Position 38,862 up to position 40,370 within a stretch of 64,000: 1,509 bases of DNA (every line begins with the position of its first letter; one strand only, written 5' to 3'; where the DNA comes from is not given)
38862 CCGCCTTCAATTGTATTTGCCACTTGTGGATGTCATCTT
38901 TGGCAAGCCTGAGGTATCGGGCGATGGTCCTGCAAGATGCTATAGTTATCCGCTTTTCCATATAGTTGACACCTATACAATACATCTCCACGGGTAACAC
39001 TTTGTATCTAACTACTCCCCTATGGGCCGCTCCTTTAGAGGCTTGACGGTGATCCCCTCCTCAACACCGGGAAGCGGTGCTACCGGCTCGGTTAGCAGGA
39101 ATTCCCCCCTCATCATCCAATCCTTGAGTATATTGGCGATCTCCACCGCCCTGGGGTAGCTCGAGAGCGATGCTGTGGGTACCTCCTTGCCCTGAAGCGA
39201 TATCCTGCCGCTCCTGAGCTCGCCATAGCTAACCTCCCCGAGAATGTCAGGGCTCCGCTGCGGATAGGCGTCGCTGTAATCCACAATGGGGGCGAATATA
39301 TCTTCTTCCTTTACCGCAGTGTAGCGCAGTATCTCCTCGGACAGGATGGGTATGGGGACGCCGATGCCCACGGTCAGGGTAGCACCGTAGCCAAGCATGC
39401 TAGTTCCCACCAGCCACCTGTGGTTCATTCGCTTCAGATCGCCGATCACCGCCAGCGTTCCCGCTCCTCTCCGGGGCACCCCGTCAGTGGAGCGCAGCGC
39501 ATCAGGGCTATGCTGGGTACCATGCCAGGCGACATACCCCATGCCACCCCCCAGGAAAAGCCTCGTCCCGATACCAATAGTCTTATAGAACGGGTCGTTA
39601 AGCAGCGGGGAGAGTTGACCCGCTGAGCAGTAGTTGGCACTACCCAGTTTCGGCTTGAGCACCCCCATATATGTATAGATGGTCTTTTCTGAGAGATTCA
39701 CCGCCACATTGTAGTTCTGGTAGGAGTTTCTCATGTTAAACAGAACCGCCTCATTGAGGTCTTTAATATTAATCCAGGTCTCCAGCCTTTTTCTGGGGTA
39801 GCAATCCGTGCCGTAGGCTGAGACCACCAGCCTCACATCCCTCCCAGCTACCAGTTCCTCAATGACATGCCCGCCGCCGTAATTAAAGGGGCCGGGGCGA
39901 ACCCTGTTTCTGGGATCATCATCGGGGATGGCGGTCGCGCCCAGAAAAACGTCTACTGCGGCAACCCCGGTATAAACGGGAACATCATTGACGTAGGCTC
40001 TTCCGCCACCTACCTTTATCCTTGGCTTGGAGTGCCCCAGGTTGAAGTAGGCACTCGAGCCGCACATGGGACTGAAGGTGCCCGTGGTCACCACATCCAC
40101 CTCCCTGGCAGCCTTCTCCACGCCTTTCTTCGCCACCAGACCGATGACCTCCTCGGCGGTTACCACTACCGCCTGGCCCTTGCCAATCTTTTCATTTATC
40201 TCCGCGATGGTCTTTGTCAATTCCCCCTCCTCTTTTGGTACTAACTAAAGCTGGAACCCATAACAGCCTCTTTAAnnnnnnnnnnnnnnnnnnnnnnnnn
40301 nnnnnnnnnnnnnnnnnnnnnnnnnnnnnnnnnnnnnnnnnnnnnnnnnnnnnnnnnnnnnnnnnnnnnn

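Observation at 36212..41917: Sulfur amino-acid cluster combining methanogen-type sulfide-dependent homocysteine genes with a ThiF/MoaD-GG sulfur-carrier pair next to cysE-cysK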

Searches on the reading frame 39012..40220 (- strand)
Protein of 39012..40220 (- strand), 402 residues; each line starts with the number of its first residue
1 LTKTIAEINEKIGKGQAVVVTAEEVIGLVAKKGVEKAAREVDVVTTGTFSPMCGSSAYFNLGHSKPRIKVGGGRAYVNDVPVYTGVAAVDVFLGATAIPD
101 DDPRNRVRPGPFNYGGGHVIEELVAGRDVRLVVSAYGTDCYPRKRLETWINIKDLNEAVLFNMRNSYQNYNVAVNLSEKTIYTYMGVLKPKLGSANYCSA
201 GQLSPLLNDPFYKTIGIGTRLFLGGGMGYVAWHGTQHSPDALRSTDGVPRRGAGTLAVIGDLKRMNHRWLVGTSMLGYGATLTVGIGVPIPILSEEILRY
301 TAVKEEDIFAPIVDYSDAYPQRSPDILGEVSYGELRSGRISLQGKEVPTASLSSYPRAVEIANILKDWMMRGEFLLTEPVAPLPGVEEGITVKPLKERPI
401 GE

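Call 3: search_protein_families(library=pfam, proteins=[window:39012-40220:-], max_evalue=0.01)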
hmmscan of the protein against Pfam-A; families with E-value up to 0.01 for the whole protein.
window:39012-40220:- (402 aa): 1 family
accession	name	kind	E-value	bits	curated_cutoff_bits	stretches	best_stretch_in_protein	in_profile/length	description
PF01837.22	HcyBio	-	2.5e-147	490.8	26.2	1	17-376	1-349/349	Homocysteine biosynthesis enzyme, sulfur-incorporation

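Call 4: search_protein_families(library=ncbifam, proteins=[window:39012-40220:-], max_evalue=0.01)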
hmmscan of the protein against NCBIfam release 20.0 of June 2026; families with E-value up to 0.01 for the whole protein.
window:39012-40220:- (402 aa): 1 family
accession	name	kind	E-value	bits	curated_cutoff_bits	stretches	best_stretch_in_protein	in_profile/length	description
TIGR03287.1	methan_mark_16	hypoth_equivalog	3e-33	114.8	363.95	1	19-319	1-279/391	methanogenesis marker 16 metalloprotein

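Call 11: find_homologous_proteins(query=window:39012-40220:-, max_evalue=1e-30)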
Query window:39012-40220:- (402 aa): 8000 proteins with E <= 1e-30 among 8000 candidates; the best 120 are listed.
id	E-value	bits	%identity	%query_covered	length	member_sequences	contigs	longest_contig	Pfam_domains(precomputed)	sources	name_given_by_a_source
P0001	1.8e-268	908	100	100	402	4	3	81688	PF01837.23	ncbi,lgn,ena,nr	ncbi:MAG TPA: homocysteine biosynthesis protein [Dehalococcoidia bacterium]|nr:homocysteine biosynth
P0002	3.5e-261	884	97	100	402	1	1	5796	PF01837.23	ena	-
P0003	1.2e-260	883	97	100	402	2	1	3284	PF01837.23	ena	-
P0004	1.5e-259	879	96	100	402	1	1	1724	PF01837.23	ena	-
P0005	9.8e-258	873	95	100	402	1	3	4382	PF01837.23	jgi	jgi:uncharacterized protein (DUF39 family)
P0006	1.0e-257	873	95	100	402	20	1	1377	PF01837.23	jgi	jgi:uncharacterized protein (DUF39 family)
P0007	3.5e-257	871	95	100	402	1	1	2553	PF01837.23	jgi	-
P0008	1.3e-249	846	92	100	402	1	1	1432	PF01837.23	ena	-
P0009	2.2e-248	842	91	100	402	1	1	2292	PF01837.23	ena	-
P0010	6.3e-247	837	90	100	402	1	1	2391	PF01837.23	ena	-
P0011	1.7e-246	836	90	100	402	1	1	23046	PF01837.23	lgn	-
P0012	3.6e-246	835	89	100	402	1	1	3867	PF01837.23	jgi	jgi:uncharacterized protein (DUF39 family)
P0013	5.8e-246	834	90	100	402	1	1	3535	PF01837.23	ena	-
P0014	7.2e-246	834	90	100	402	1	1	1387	PF01837.23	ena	-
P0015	9.9e-246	833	89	100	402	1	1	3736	PF01837.23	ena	-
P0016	1.3e-245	833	90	100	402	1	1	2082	PF01837.23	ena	-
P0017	1.9e-245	833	90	100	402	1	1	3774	PF01837.23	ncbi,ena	-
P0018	2.6e-245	832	90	100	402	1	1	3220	PF01837.23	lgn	-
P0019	4.1e-245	831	90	100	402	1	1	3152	PF01837.23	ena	-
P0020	9.5e-245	830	90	100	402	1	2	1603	PF01837.23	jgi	jgi:uncharacterized protein (DUF39 family)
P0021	1.6e-244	829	89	100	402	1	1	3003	PF01837.23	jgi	jgi:uncharacterized protein (DUF39 family)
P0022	1.6e-244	829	89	100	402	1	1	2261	PF01837.23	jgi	jgi:uncharacterized protein (DUF39 family)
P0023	1.8e-244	829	89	100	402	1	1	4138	PF01837.23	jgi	-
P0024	3.1e-244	829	89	100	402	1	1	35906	PF01837.23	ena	-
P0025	3.5e-244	828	90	100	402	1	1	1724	PF01837.23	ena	-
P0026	4.2e-244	828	90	100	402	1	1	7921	PF01837.23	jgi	-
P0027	4.5e-244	828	89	100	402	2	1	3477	PF01837.23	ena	-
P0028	4.6e-244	828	90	100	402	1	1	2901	PF01837.23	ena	-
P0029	7.2e-244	827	89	100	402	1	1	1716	PF01837.23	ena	-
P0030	7.9e-244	827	89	100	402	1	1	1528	PF01837.23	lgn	-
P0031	1.2e-243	827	89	100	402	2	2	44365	PF01837.23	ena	-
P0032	2.3e-243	826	88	100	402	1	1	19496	PF01837.23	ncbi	-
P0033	4.2e-243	825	89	100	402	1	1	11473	PF01837.23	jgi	-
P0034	5.1e-243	825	89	100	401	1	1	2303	PF01837.23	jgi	jgi:uncharacterized protein (DUF39 family)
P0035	1.7e-242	823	88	100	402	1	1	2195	PF01837.23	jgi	-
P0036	1.7e-242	823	89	100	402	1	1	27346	PF01837.23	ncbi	-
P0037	2.6e-242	822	89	100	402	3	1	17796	PF01837.23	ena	-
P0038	1.1e-241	820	88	100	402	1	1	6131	PF01837.23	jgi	jgi:uncharacterized protein (DUF39 family)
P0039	2.3e-241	819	89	100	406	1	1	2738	PF01837.23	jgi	-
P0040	5.0e-240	815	88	100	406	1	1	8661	PF01837.23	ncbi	-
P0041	6.0e-240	814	88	100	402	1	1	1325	PF01837.23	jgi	jgi:uncharacterized protein (DUF39 family)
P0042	8.3e-240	814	88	100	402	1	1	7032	PF01837.23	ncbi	-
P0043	8.8e-240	814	88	100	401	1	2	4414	PF01837.23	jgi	-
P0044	8.9e-240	814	87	100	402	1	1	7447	PF01837.23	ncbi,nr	ncbi:MAG: hypothetical protein GQ560_05995 [Dehalococcoidia bacterium]|nr:hypothetical protein [Deha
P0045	1.4e-239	813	87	100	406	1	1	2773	PF01837.23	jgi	jgi:uncharacterized protein (DUF39 family)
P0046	3.9e-239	812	88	100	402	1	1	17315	PF01837.23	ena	-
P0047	4.2e-239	812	88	100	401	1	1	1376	PF01837.23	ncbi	-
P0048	5.5e-239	811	88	100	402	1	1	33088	PF01837.23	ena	-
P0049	9.3e-239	810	87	100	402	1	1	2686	PF01837.23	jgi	-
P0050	9.3e-239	810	88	100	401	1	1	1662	PF01837.23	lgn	-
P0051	1.1e-238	810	86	100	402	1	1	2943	PF01837.23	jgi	jgi:uncharacterized protein (DUF39 family)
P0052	7.9e-238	807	87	100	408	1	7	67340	PF01837.23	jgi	jgi:uncharacterized protein (DUF39 family)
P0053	8.4e-238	807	87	100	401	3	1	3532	PF01837.23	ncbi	-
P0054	9.0e-238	807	87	100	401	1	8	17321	PF01837.23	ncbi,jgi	jgi:uncharacterized protein (DUF39 family)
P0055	2.3e-237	806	87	100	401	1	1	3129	PF01837.23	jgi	jgi:uncharacterized protein (DUF39 family)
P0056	5.3e-237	805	87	100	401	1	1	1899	PF01837.23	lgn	-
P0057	7.4e-237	804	87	100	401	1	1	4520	PF01837.23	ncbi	-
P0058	1.7e-236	803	87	100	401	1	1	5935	PF01837.23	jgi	jgi:uncharacterized protein (DUF39 family)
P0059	1.9e-236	803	87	100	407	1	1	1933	PF01837.23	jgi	jgi:uncharacterized protein (DUF39 family)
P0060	3.0e-235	799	85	100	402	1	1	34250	PF01837.23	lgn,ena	-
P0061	8.0e-235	798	86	100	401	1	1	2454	PF01837.23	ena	-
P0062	1.4e-234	797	85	100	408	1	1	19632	PF01837.23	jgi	jgi:uncharacterized protein (DUF39 family)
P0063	1.2e-233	794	85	100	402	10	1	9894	PF01837.23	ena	-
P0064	8.6e-233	791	84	100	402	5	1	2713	PF01837.23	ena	-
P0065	3.3e-232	789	85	100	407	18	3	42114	PF01837.23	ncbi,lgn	-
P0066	2.3e-231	786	83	100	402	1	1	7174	PF01837.23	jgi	-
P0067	2.4e-231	786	83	100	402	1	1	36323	PF01837.23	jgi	-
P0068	4.1e-231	785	84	100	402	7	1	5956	PF01837.23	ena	-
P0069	5.5e-231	785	85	100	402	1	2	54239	PF01837.23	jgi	-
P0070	8.1e-231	784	83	100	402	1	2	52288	PF01837.23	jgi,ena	-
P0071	8.7e-231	784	84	100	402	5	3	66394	PF01837.23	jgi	jgi:uncharacterized protein (DUF39 family)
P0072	1.6e-230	783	84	100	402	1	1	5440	PF01837.23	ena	-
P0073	1.7e-230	783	83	100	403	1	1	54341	PF01837.23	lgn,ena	-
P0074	2.6e-230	783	85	100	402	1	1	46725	PF01837.23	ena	-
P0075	3.0e-230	782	83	100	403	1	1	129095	PF01837.23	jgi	-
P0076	3.0e-230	782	84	100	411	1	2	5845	PF01837.23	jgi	jgi:uncharacterized protein (DUF39 family)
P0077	4.8e-230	782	84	100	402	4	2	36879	PF01837.23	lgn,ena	-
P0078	5.6e-230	782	85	100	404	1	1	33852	PF01837.23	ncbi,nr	ncbi:MAG: homocysteine biosynthesis protein [Dehalococcoidia bacterium]|nr:homocysteine biosynthesis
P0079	5.8e-230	782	84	100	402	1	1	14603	PF01837.23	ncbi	-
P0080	6.6e-230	781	84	100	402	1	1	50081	PF01837.23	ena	-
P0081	1.6e-229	780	83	100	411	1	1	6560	PF01837.23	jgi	jgi:uncharacterized protein (DUF39 family)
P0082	3.2e-229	779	83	100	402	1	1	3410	PF01837.23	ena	-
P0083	8.4e-229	778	84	100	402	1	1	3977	PF01837.23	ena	-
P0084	9.5e-229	778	83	100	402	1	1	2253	PF01837.23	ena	-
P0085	1.2e-228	777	83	100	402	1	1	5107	PF01837.23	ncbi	-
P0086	3.1e-228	776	83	100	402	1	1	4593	PF01837.23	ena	-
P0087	4.1e-228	775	82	100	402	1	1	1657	PF01837.23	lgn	-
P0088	4.4e-228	775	84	100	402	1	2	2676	PF01837.23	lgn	-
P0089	6.4e-228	775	83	100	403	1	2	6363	PF01837.23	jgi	-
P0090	1.5e-227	774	82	100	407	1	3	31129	PF01837.23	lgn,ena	-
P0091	1.6e-227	773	83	100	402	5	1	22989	PF01837.23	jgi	-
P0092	1.9e-227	773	84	100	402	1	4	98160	PF01837.23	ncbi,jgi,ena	-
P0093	2.7e-227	773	82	100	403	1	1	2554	PF01837.23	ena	-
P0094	3.1e-227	773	82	100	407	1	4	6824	PF01837.23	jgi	jgi:uncharacterized protein (DUF39 family)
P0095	3.3e-227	772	82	100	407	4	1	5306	PF01837.23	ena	-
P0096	3.4e-227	772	83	100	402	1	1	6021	PF01837.23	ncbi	-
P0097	5.7e-227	772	82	100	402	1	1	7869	PF01837.23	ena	-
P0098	8.6e-227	771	82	100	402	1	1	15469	PF01837.23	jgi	-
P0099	1.2e-226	771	82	100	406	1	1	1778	PF01837.23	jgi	-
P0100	1.4e-226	770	82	100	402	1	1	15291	PF01837.23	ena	-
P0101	1.6e-226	770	82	100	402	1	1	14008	PF01837.23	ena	-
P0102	1.6e-226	770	82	100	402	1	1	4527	PF01837.23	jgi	-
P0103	2.1e-226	770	82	100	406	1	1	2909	PF01837.23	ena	-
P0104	2.9e-226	769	82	100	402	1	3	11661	PF01837.23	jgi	-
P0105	3.9e-226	769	83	100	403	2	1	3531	PF01837.23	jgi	-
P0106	6.7e-226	768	82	100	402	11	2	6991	PF01837.23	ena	-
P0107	1.4e-225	767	84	100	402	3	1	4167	PF01837.23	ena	-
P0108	3.0e-225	766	82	100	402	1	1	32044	PF01837.23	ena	-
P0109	3.0e-225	766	81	100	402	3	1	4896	PF01837.23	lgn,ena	-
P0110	3.4e-225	766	82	100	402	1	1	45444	PF01837.23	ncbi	-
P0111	4.4e-225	765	82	100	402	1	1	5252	PF01837.23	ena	-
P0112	5.8e-225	765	82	100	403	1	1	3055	PF01837.23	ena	-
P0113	8.0e-225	765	82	100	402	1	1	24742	PF01837.23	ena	-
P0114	1.0e-224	764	81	100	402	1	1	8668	PF01837.23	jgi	-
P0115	1.0e-224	764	82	100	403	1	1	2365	PF01837.23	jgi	-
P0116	1.3e-224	764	81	100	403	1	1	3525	PF01837.23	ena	-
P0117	2.3e-224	763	83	100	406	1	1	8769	PF01837.23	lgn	-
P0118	2.7e-224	763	81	100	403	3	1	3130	PF01837.23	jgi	-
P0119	4.3e-224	762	82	100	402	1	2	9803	PF01837.23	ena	-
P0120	4.6e-224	762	81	100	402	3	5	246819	PF01837.23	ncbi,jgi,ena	jgi:uncharacterized protein (DUF39 family)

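Call 19: search_protein_representatives(protein=window:39012-40220:-)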
Query: 402 residues. Proteins with E-value up to 0.001 (for the whole library): 1011; up to 1e-10: 608; up to 1e-30: 174. The best 150 are listed.
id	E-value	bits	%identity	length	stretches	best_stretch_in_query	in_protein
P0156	1.0e-166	571.5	64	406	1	2-395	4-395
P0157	2.1e-110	386.1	53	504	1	2-396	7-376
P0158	9.1e-106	370.9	72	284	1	1-221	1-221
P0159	5.6e-104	365.0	59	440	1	2-287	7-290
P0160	1.4e-102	360.4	57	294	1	103-386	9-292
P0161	3.2e-101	355.9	51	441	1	1-381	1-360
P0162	3.5e-97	342.6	65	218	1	185-401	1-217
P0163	1.1e-93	331.1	83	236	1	163-339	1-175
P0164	4.4e-93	329.1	79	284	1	37-210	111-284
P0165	1.3e-89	317.7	44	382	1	3-376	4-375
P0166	4.9e-88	312.5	71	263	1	69-253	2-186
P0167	5.4e-88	312.3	57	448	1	3-292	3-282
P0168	2.1e-86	307.1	45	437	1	3-381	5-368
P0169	3.6e-84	299.7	59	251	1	4-228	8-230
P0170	1.9e-83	297.4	42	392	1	1-385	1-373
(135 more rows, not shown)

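Call 21: find_related_loci(query=A1, collection=genome_contigs, flank=10000)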
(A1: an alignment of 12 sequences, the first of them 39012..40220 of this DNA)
Query A1 (402 aa) in genome_contigs; peptide patterns used: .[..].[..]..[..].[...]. (x = any residue, [..] = any of these).
600 stretches matched a pattern (row limit reached: there are more); 599 encode a relative of the query (tblastn E <= 1e-3); the best 80 are kept; 80 distinct loci.
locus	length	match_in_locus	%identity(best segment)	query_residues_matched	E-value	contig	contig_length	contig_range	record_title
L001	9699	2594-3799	89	1-402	0e+0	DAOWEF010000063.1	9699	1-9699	MAG TPA_asm: Dehalococcoidia bacterium isolate CSMAG_1932 CSMAG_1932_k141_2806052_length_9699_cov_16.7028, whole genome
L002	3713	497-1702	81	1-402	0e+0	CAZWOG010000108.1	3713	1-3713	MAG TPA_asm: uncultured Dehalococcoidales bacterium isolate binchicken_co119_418 genome assembly, contig: NODE_44178_len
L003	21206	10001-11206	79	1-402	0e+0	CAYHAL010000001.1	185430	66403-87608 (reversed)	MAG TPA_asm: uncultured Dehalococcoidales bacterium isolate ERP119294_co3_379 genome assembly, contig: NODE_4_length_185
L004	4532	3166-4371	78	1-402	0e+0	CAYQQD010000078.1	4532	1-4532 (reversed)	MAG TPA_asm: uncultured Dehalococcoidales bacterium isolate binchicken_co10_181 genome assembly, contig: NODE_23287_leng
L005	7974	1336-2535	79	1-400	0e+0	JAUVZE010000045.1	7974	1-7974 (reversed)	MAG: Dehalococcoidia bacterium isolate CSMAG_1260 CSMAG_1260_k141_587558_length_7974_cov_21.0000, whole genome shotgun s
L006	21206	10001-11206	79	1-402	0e+0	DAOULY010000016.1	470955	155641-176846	MAG TPA_asm: Dehalococcoidia bacterium isolate W31_65 k127_904386, whole genome shotgun sequence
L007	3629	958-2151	78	3-400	0e+0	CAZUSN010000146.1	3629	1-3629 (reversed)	MAG TPA_asm: uncultured Dehalococcoidaceae bacterium isolate binchicken_co124_334 genome assembly, contig: NODE_33891_le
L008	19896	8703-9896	79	1-398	0e+0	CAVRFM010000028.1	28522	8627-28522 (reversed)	MAG: uncultured Chloroflexia bacterium isolate MFD04492.bin.1.138 genome assembly, contig: contig_90417, whole genome sh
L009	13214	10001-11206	77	1-402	0e+0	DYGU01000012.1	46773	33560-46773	MAG TPA_asm: Dehalococcoides mccartyi isolate BE2012_46_32 Afr_mines_BE2012_416_length_46773_cov_14_290488, whole genome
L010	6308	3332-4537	76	1-402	0e+0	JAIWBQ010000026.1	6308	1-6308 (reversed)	MAG: bacterium isolate SFP3_RM_33 k127_17093610_40428, whole genome shotgun sequence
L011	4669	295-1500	76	1-402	0e+0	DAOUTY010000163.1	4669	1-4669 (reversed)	MAG TPA_asm: Chloroflexota bacterium isolate CSMAG_809 CSMAG_809_k141_344386_length_4669_cov_15.0000, whole genome shotg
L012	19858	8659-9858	77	1-400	0e+0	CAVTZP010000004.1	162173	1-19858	MAG: uncultured delta proteobacterium isolate MFD04408.bin.1.96 genome assembly, contig: contig_25203, whole genome shot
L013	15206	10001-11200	77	1-400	0e+0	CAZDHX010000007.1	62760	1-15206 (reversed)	MAG TPA_asm: uncultured Dehalococcoidales bacterium isolate binchicken_co294_154 genome assembly, contig: NODE_788_lengt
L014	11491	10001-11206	77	1-402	0e+0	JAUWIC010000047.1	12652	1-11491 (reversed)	MAG: Dehalococcoidia bacterium isolate CSMAG_2284 CSMAG_2284_k141_1720209_length_12652_cov_11.9701, whole genome shotgun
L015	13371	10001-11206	75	1-402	0e+0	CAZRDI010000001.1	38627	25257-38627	MAG TPA_asm: uncultured Dehalococcoidales bacterium isolate binchicken_co228_397 genome assembly, contig: NODE_1213_leng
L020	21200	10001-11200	74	1-400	0e+0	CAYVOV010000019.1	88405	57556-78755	MAG TPA_asm: uncultured Dehalococcoidales bacterium isolate binchicken_co178_22 genome assembly, contig: NODE_537_length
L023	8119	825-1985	78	1-387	0e+0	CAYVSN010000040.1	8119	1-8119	MAG TPA_asm: uncultured Dehalococcoidales bacterium isolate SRP239594_co1_134 genome assembly, contig: NODE_5353_length_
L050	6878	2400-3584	73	3-398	0e+0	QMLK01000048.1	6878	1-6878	MAG: Deltaproteobacteria bacterium isolate B13_G15 B13_Guay15_scaffold_04115, whole genome shotgun sequence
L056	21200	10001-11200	69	3-402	0e+0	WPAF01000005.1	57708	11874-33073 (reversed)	MAG: Candidatus Saganbacteria bacterium isolate X2_MaxBin.013 scaffold_177, whole genome shotgun sequence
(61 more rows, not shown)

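Call 26: search_protein_families(library=pfam, proteins=[L009:7289-8083:+, L009:8124-8966:+, L009:6223-6561:+, L009:6504-6740:+, L009:6757-7191:+, L009:11796-12215:+, L005:3834-4289:+, L005:5415-5651:+, L001:5387-5989:+, L023:4164-4466:+], max_evalue=0.01)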
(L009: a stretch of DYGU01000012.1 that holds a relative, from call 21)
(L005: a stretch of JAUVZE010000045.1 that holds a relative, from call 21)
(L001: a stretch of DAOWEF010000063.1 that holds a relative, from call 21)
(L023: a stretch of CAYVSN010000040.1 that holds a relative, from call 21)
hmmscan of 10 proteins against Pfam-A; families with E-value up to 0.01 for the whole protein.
L009:7289-8083:+ (264 aa): 14 families
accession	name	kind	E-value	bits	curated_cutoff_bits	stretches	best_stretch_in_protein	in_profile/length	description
PF01946.23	Thi4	-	1.3e-69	234.5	26.2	1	13-240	1-235/235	Thi4 family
PF12831.13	FAD_oxidored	-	2.6e-11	43.9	27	1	31-177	1-145/416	FAD dependent oxidoreductase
PF13450.12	NAD_binding_8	-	2.2e-08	34.7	21.9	1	34-66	1-33/68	NAD(P)-binding Rossmann-like domain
PF03486.20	HI0933_like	-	2.6e-08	34.1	50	1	31-86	2-58/244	HI0933-like protein Rossmann domain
PF01494.25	FAD_binding_3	-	4.1e-08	33.3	22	1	30-62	2-34/349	FAD binding domain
PF00890.30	FAD_binding_2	-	4.1e-08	33.3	20.4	1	31-66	1-36/414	FAD binding domain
PF01266.30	DAO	-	7.2e-07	29.5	27.9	1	31-66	1-36/353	FAD dependent oxidoreductase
PF07992.20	Pyr_redox_2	-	1.2e-05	25.4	26.1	1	31-82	2-49/291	Pyridine nucleotide-disulphide oxidoreductase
PF05834.18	Lycopene_cycl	-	3.9e-05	23.3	23.4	1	31-61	1-33/380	Lycopene cyclase protein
PF00070.33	Pyr_redox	-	5.2e-05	24.1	22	1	32-65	2-35/82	Pyridine nucleotide-disulphide oxidoreductase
PF13738.12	Pyr_redox_3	-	8.2e-05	22.4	30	1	33-62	1-31/305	Pyridine nucleotide-disulphide oxidoreductase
PF13454.12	NAD_binding_9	-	0.00089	19.7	21.8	1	33-71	1-43/155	FAD-NAD(P)-binding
PF01134.28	GIDA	-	0.0021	17.6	22.1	1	31-60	1-30/391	Glucose inhibited division protein A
PF04820.20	Trp_halogenase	-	0.0066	15.8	21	0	31-61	1-35/458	Tryptophan halogenase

L009:8124-8966:+ (280 aa): 2 families
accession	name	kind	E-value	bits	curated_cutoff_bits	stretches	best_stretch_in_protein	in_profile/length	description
PF20565.4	DUF6775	-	2.9e-92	309.2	27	1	5-270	3-258/259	Probable metallopeptidase family (DUF6775)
PF22529.2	DUF7001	-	2.7e-85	286.2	27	1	9-266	2-246/247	Family of unknown function (DUF7001)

L009:6223-6561:+ (112 aa): 0 families

L009:6504-6740:+ (78 aa): 1 family
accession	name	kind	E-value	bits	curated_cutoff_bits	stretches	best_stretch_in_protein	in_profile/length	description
PF01206.22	TusA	-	6.6e-19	68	28.6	1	9-77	2-70/70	Sulfurtransferase TusA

L009:6757-7191:+ (144 aa): 2 families
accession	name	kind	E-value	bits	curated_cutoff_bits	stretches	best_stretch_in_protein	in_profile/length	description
PF14464.11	Prok-JAB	-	3.3e-22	78.9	25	1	19-122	3-104/114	Prokaryotic homologs of the JAB domain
PF01398.27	JAB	-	3.5e-07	30.5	22.5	1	18-105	10-107/117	JAB1/Mov34/MPN/PAD-1 ubiquitin protease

L009:11796-12215:+ (139 aa): 2 families
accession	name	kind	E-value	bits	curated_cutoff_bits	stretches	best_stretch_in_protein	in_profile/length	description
PF13975.11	gag-asp_proteas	-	6.3e-08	33.5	28.2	1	20-74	8-64/92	gag-polyprotein putative aspartyl protease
PF13650.11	Asp_protease_2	-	3.4e-07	31.3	24.3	1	20-65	8-56/90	Aspartyl protease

L005:3834-4289:+ (151 aa): 1 family
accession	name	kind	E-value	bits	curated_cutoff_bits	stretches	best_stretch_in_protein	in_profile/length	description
PF03473.23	MOSC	-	4.8e-11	43.2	22.7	1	38-141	5-119/120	MOSC domain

L005:5415-5651:+ (78 aa): 1 family
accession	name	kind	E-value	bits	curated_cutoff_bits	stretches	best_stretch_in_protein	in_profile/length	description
PF09383.16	NIL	-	4.1e-14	52.6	24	1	6-71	3-72/73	NIL domain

L001:5387-5989:+ (200 aa): 2 families
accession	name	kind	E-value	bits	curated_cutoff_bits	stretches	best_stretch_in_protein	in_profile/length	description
PF00881.29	Nitroreductase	-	2.5e-33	116.1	23.5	1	25-175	1-167/167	Nitroreductase family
PF14512.11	TM1586_NiRdase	-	1.3e-11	45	27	2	130-192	88-149/215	Putative TM nitroreductase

L023:4164-4466:+ (100 aa): 15 families
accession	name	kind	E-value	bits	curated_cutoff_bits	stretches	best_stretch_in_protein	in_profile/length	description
PF12838.12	Fer4_7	-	1.9e-13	51.1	27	2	26-97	2-52/52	4Fe-4S dicluster domain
PF00037.32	Fer4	-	3.9e-12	45.9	21.1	2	20-39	2-21/24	4Fe-4S binding domain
PF12837.12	Fer4_6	-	4.9e-09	36.1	25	2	18-42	1-24/24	4Fe-4S binding domain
PF14697.11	Fer4_21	-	5.5e-09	36.5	35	1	16-44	31-59/59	4Fe-4S dicluster domain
PF13187.11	Fer4_9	-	8.6e-09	35.7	27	1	26-96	2-50/52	4Fe-4S dicluster domain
PF13484.11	Fer4_16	-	2.5e-08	35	30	1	22-38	49-65/66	4Fe-4S double cluster binding domain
PF13237.11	Fer4_10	-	3.1e-08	33.9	25.5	1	21-94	4-53/53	4Fe-4S dicluster domain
PF12797.12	Fer4_2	-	6.7e-08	32.4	24.5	1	19-38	3-22/22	4Fe-4S binding domain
PF13183.11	Fer4_8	-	1.7e-06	28.9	27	1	25-96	4-67/68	4Fe-4S dicluster domain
PF12798.12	Fer4_3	-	4.9e-06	27.4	27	1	26-38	1-13/15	4Fe-4S binding domain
PF12800.12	Fer4_4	-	1.4e-05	25.5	24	1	24-38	2-16/17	4Fe-4S binding domain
PF13534.11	Fer4_17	-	1.6e-05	25.8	22.2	1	26-96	2-59/61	4Fe-4S dicluster domain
PF25160.1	LdpA_Fe-S-bd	-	0.00011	22.3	27.6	1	19-41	21-43/49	LdpA Fe-S cluster-binding domain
PF17179.9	Fer4_22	-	0.00041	21.6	27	1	19-38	74-93/95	4Fe-4S dicluster domain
PF13459.11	Fer4_15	-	0.00086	20.4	22.4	0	24-47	6-27/66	4Fe-4S single cluster domain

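Call 73: search_protein_families(library=ncbifam, proteins=[L050:1983-2267:+, L012:4394-4663:+, L012:4688-5143:+, L020:13197-13469:+], max_evalue=0.001)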
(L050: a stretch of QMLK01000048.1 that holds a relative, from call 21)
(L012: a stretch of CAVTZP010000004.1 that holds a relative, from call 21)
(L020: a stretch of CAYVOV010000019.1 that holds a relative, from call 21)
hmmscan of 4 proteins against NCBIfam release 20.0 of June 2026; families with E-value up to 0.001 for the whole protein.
L050:1983-2267:+ (94 aa): 0 families

L012:4394-4663:+ (89 aa): 2 families
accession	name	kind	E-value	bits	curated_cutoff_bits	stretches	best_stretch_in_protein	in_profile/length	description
TIGR01687.1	moaD_arch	subfamily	1.1e-08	35.4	49.5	1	13-89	16-88/88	MoaD family protein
NF041918.1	SAMP1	equivalog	2.8e-05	24.6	60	1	16-89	19-91/91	ubiquitin-like small modifier protein 1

L012:4688-5143:+ (151 aa): 0 families

L020:13197-13469:+ (90 aa): 2 families
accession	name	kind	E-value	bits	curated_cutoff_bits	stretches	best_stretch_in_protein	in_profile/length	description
NF041918.1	SAMP1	equivalog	9.9e-08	32.4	60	1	18-90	15-91/91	ubiquitin-like small modifier protein 1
TIGR01687.1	moaD_arch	subfamily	1e-05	26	49.5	1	11-90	9-88/88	MoaD family protein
